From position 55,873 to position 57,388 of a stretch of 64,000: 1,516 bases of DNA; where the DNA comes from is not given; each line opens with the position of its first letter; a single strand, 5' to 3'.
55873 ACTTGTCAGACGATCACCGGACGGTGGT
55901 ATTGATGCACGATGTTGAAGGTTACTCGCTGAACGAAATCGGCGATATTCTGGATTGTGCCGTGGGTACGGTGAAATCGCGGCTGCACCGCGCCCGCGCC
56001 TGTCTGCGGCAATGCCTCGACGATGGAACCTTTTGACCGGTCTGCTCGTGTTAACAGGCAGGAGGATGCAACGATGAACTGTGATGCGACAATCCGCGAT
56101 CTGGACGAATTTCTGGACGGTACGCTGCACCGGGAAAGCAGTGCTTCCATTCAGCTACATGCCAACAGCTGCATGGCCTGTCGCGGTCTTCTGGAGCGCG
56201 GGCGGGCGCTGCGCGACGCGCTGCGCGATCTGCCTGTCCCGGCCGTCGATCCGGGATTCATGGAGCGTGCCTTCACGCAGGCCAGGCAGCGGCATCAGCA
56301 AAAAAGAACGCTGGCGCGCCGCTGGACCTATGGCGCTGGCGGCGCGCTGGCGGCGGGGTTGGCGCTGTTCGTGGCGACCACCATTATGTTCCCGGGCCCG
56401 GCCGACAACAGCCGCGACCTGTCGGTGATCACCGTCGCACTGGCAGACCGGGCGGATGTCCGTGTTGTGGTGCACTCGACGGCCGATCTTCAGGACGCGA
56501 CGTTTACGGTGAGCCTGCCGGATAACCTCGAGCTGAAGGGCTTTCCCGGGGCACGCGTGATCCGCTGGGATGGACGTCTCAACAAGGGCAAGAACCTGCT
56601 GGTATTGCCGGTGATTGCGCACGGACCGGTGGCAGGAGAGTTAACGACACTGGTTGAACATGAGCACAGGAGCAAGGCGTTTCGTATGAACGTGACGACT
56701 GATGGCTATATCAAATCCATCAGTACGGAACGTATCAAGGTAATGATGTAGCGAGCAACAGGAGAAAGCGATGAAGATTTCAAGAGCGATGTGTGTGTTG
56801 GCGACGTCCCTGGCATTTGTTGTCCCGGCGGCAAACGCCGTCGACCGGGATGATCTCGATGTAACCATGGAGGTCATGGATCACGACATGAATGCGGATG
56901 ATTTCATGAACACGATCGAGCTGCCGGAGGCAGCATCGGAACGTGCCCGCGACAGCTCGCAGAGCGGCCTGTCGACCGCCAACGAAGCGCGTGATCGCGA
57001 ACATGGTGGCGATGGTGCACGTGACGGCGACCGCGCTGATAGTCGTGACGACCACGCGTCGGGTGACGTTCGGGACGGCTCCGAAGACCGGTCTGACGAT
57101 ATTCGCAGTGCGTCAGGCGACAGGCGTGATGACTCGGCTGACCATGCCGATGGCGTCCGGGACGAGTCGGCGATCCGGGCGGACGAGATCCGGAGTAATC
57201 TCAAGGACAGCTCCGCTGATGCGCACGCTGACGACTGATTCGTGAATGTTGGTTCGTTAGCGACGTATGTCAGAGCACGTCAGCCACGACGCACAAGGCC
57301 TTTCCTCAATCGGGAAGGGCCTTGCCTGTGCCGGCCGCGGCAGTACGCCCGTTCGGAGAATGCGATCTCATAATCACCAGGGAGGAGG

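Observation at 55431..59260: ECF sigma / anti-sigma cluster with an acidic disordered secreted protein, a TPR + beta-barrel outer-membrane protein and a DVGP-repeat peptide: candidate uncharacterised envelope system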

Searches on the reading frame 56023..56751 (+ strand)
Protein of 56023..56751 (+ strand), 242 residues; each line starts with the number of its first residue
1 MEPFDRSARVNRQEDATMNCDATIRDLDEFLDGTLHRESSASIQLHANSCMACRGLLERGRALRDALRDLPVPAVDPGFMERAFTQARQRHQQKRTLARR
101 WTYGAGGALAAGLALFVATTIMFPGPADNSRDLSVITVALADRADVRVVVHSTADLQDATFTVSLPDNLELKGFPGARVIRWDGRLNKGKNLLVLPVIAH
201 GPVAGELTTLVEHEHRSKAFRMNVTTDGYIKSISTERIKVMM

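Call 3: search_protein_families(library=pfam, proteins=[window:56023-56751:+], max_evalue=0.1)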
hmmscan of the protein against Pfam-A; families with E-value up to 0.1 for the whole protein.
window:56023-56751:+ (242 aa): 1 family
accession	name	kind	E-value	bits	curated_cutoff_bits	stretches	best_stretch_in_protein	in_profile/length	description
PF13490.11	zf-HC2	-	0.0011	19.5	22.2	1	20-54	1-35/35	Putative zinc-finger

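Call 4: search_protein_families(library=ncbifam, proteins=[window:56023-56751:+], max_evalue=0.1)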
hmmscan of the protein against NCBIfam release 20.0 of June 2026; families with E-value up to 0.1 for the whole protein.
window:56023-56751:+ (242 aa): 5 families
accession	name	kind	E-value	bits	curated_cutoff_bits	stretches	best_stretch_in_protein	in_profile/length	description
TIGR03988.1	antisig_RsrA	equivalog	1.4e-05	25.1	62.5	1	19-68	1-50/77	mycothiol system anti-sigma-R factor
NF052375.1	antisigma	equivalog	0.00018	21.6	100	1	33-168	8-148/217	anti-sigma factor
NF000113.1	16S_rRNA_Rmt_F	exception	0.011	15.3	500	1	83-141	57-114/259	RmtF family 16S rRNA (guanine(1405)-N(7))-methyltransferase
NF052368.1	antisigmaE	subfamily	0.061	13.2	50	0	18-54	2-38/48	anti-sigma factor family protein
NF009547.0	PRK12936.1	subfamily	0.092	12.3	436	0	47-111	150-218/245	3-ketoacyl-(acyl-carrier-protein) reductase NodG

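Call 48: find_homologous_proteins(query=window:56074-56751:+)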
Query window:56074-56751:+ (225 aa): 6 proteins with E <= 0.001 among 3260 candidates.
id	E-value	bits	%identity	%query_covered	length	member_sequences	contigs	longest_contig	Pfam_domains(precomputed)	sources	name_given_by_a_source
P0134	8.2e-145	498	100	100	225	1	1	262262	-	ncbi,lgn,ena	-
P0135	2.8e-124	431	88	100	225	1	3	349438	PF13490.12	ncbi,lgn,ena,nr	ncbi:MAG: transmembrane anti-sigma factor [Gammaproteobacteria bacterium]|nr:MAG: transmembrane anti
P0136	9.1e-58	213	46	100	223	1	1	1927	PF13490.12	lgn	-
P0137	5.1e-53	198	48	98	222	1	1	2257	PF13490.12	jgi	jgi:hypothetical protein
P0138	2.0e-45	173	40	93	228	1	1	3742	PF13490.12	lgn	-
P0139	2.2e-37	147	37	99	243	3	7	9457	PF13490.12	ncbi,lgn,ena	-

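Call 59: predict_structure(alignment_id=A6)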
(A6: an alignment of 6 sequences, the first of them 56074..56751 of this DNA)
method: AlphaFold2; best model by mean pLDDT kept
length: 225 residues; sequences in the alignment: 6
mean_pLDDT: 60.9   pTM: 0.37
mean pLDDT of the five models: 60.9, 60.2, 58.1, 57.3, 52.3
residues with pLDDT >= 90: 9; 70-90: 81; 50-70: 66; < 50: 69
segments of 3 or more residues with pLDDT < 50: 80-126, 211-225
pLDDT, mean of each block of 10 residues (from residue 1): 83 84 90 89 80 55 57 51 39 33 30 30 44 64 78 68 76 64 67 76 64 32 33
secondary structure, 60 per line:
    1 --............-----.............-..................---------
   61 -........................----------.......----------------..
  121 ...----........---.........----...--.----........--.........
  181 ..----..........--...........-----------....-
elements in order: H3-14 H20-32 H34-51 H62-85 H96-102 E119-123 E128-135 E139-147 E152-154 E162-169 E172-182 E187-196 E199-209 E221-224

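Call 63: fold_search(model_id=the predicted structure, library=pdb)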
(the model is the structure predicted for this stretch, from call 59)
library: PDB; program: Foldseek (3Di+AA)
matches with E <= 10: 1139; with E <= 0.001: 0
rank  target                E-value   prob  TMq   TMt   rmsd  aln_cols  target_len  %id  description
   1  5jpn_B                1.1e-03  1.00  0.30  0.11   3.8        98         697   15  Structure of human complement C4 rebuilt using iMDFF (released 2016-08-10)
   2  5jpm_B                1.3e-03  1.00  0.30  0.10   3.8        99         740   15  Structure of the complex of human complement C4 with MASP-2 rebuilt using iMDFF (released 2016-08-10)
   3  3frp_G                1.8e-03  1.00  0.32  0.33   5.2       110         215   13  Crystal Structure of Cobra Venom Factor, a Co-factor for C3- and C5 convertase CVFBb (released 2009-04-28)
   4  8dne_C                1.9e-03  0.98  0.21  0.14  10.2       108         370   16  CryoEM structure of the A.aeolicus WzmWzt transporter bound to ATP (released 2022-09-21)
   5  8dku_A                2.6e-03  1.00  0.28  0.17  10.2       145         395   14  CryoEM structure of the A. aeolicus WzmWzt transporter bound to the native O antigen (released 2022-09-21)
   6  9qpy_B                3.8e-03  1.00  0.31  0.12   3.4        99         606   16  Structure of the Complement classical and lectin pathway C3 convertase (released 2025-12-24)
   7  7k2t_C                4.0e-03  0.97  0.21  0.14  10.3       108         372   16  Mg2+/ATP-bound structure of the full-length WzmWzt O antigen ABC transporter in lipid nanodiscs (released 2021-01-13)
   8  6byi_A                4.2e-03  1.00  0.25  0.08   6.3       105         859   11  Crystal structure of the acid-base mutant (E477A) of the GH2 exo-beta-mannanase from Xanthomonas axonopodis pv. citri (released 2018-07-18)
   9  7b2q_B                4.4e-03  1.00  0.27  0.12   4.3        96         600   16  Cryo-EM structure of complement C4b in complex with nanobody B12 (released 2022-03-02)
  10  9u62_D                4.4e-03  1.00  0.28  0.08  14.4       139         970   12  AP pathways C3 convertase C3bBbP and C3 complex (released 2026-01-14)
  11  2a74_E                4.7e-03  1.00  0.32  0.38   3.4       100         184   13  Human Complement Component C3c (released 2005-09-27)
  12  6vbu_1                6.2e-03  0.99  0.30  0.16  18.2       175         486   13  Structure of the bovine BBSome complex (released 2020-01-29)
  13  6vbv_7                6.2e-03  0.97  0.29  0.11  19.2       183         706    9  Structure of the bovine BBSome:ARL6:GTP complex (released 2020-01-29)
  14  6voa_D                6.5e-03  0.97  0.30  0.15  21.8       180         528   13  Cryo-EM structure of the BBSome-ARL6 complex (released 2020-06-24)
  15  3hrz_B                6.9e-03  1.00  0.32  0.31   6.0       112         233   13  Cobra Venom Factor (CVF) in complex with human factor B (released 2009-07-07)
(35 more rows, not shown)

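Call 73: find_encoding_contigs(protein=P0135, flank=6000, max_places=1)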
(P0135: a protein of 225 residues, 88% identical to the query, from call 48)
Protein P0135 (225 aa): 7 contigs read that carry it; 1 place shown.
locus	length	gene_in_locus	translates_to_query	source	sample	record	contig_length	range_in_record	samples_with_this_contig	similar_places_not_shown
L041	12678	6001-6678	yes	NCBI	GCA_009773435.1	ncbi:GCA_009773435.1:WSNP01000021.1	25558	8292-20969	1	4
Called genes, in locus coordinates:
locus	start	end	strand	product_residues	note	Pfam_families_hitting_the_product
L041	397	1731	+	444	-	PF01595:CNNM, PF00571:CBS (weak), PF03471:CorC_HlyC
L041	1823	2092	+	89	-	-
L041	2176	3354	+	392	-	-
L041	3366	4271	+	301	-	PF01297:ZnuA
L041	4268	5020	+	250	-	PF00950:ABC-3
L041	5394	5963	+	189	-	PF04542:Sigma70_r2, PF07638:Sigma70_ECF (weak), PF08281:Sigma70_r4_2, PF04545:Sigma70_r4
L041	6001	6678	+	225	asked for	PF13490:zf-HC2 (weak)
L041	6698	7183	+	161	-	-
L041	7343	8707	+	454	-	PF07719:TPR_2 (faint), PF00515:TPR_1 (faint), PF13432:TPR_16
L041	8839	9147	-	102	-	-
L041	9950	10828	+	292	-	PF01734:Patatin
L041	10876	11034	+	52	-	-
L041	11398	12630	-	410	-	PF07690:MFS_1, PF11700:ATG22, PF07690:MFS_1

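Call 77: search_solved_structures(query=A5, max_evalue=1)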
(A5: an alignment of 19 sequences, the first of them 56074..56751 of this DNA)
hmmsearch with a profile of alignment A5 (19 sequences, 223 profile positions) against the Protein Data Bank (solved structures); distinct sequences matched with E-value up to 1: 13.
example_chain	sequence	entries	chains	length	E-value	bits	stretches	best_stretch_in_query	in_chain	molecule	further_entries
5wuq_C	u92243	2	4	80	6.9e-09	38.4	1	1-77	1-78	Anti-sigma-W factor RsiW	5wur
8rlz_A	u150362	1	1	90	0.00057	22.4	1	8-48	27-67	Antisigma factor DdvA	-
8rot_B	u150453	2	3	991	0.006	19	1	8-48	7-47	CHAT domain-containing protein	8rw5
3hug_B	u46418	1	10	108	0.007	18.8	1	13-56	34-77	PROBABLE CONSERVED MEMBRANE PROTEIN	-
5frf_A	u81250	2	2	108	0.029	16.8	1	2-51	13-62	ANTI-SIGMA FACTOR RSRA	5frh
9w2t_f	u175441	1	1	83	0.66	12.4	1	41-104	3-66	ATP synthase F(0) complex subunit f, mitochondrial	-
6zbb_f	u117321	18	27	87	0.67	12.3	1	40-104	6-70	ATP synthase subunit f, mitochondrial | ATP synthase F(0) complex subunit f, mitochondrial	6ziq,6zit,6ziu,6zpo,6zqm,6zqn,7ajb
6tt7_R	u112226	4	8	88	0.68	12.3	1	40-104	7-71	ATP synthase membrane subunit f | ATP synthase F(0) complex subunit f, mitochondrial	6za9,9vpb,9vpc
3gyk_A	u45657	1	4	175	0.86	12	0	32-118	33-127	27kDa outer membrane protein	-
9pew_R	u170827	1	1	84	0.88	11.9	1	41-104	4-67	ATP synthase F(0) complex subunit f, mitochondrial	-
6m5y_A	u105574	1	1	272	0.92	11.9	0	133-158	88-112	Galectin-1,Galectin-1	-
6j54_f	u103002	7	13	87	0.92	11.9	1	40-104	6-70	ATP synthase subunit f, mitochondrial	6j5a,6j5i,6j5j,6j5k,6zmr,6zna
9bxu_W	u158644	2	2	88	0.94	11.8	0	40-104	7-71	ATP synthase subunit f, mitochondrial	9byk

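Call 91: search_protein_families(library=pfam, proteins=[L041:8839-9147:-], max_evalue=0.01)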
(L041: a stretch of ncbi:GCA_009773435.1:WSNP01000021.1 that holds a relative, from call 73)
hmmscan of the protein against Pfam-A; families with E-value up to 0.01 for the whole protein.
L041:8839-9147:- (102 aa): 0 families

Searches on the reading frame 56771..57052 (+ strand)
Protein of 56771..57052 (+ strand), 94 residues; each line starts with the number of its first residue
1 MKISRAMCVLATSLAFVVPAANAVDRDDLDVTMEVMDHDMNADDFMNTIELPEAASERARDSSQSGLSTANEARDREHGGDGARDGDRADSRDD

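Call 46: find_homologous_proteins(query=A4, max_evalue=0.01)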
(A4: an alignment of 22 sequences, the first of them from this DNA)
Query A4 (22 sequences) (94 aa, profile of the alignment): 34 proteins with E <= 0.01 among 1157 candidates.
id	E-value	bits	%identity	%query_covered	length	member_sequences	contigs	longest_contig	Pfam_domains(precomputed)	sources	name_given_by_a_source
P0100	3.1e-21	93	100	100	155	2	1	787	-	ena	-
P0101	3.8e-20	89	87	88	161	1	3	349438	-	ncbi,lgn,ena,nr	ncbi:MAG: putative clumping factor A-like [Gammaproteobacteria bacterium]|nr:MAG: putative clumping 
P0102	2.5e-18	84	31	69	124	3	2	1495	-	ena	-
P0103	4.5e-18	83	47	32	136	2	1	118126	-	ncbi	ncbi:MAG: hypothetical protein P8047_05560 [Gammaproteobacteria bacterium]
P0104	7.0e-18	82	-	-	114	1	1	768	-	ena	-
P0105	1.5e-17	81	29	100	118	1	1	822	-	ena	-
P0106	7.4e-17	79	35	63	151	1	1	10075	-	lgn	-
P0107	1.3e-16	78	35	65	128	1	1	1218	-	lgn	-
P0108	2.2e-15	74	35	65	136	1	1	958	-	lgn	-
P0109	2.8e-15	74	35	65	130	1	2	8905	-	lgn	-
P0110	3.4e-15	74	44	49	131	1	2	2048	-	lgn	-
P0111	5.1e-14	70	28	90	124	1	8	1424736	-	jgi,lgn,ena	-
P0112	6.8e-14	69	47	32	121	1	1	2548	-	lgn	-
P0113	4.4e-13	67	43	81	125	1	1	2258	-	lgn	-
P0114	4.5e-13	67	37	65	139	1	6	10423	-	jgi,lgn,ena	-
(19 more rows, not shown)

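Call 78: search_solved_structures(query=A4, max_evalue=5)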
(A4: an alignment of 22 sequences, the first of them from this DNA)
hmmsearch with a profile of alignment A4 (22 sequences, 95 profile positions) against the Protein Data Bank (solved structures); distinct sequences matched with E-value up to 5: 0.

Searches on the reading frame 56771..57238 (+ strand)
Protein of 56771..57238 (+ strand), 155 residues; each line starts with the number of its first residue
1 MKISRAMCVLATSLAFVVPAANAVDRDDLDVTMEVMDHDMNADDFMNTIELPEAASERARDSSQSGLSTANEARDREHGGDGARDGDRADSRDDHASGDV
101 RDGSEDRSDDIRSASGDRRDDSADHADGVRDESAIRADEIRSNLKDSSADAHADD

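Call 3: search_protein_families(library=pfam, proteins=[window:56771-57238:+], max_evalue=0.1)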
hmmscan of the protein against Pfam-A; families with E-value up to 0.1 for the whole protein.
window:56771-57238:+ (155 aa): 0 families

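Call 4: search_protein_families(library=ncbifam, proteins=[window:56771-57238:+], max_evalue=0.1)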
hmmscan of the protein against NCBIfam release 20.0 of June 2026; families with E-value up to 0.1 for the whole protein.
window:56771-57238:+ (155 aa): 0 families
